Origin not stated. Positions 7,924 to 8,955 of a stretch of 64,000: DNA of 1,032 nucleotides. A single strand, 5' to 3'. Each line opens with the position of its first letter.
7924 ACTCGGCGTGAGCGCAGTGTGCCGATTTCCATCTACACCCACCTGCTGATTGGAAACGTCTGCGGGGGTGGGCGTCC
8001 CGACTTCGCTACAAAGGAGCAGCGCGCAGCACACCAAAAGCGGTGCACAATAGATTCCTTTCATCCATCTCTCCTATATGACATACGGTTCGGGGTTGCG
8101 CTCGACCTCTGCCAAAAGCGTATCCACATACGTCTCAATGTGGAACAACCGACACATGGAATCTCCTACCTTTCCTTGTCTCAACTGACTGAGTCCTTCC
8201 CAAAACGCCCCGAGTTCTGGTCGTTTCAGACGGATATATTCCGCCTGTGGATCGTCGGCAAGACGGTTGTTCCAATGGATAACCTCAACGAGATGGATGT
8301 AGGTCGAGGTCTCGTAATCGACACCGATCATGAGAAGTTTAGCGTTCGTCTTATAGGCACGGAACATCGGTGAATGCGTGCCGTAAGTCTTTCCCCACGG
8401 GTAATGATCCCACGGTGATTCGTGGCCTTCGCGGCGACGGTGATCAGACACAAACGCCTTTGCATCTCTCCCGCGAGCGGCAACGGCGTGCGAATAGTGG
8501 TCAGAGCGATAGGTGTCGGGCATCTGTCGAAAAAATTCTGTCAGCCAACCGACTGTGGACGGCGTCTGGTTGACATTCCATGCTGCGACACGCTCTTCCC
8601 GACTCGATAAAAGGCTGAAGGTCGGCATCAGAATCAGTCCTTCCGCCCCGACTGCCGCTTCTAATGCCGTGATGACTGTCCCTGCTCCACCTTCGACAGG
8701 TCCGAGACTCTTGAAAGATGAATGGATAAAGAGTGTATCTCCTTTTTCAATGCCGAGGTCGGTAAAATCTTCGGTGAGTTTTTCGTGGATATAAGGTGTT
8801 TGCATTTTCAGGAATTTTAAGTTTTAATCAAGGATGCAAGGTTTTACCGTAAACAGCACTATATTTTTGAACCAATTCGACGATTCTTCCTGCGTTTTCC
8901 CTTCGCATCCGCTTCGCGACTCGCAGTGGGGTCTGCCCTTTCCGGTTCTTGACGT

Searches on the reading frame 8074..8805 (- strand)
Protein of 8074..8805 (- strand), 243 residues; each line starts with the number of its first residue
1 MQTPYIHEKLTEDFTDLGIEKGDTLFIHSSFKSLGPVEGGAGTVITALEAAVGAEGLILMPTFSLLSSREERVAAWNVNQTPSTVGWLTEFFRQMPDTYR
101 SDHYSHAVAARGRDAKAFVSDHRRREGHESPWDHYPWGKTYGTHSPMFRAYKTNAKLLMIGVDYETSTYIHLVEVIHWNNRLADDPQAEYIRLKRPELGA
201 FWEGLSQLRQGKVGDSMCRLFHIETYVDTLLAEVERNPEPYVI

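Call 12: search_protein_families(library=pfam, proteins=[window:8074-8805:-], max_evalue=0.001)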
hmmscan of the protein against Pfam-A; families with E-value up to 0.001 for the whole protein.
window:8074-8805:- (243 aa): 1 family
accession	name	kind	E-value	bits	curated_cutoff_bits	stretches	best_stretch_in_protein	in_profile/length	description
PF02522.19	Antibiotic_NAT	-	8.9e-42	143.7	25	1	27-228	2-225/232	Aminoglycoside 3-N-acetyltransferase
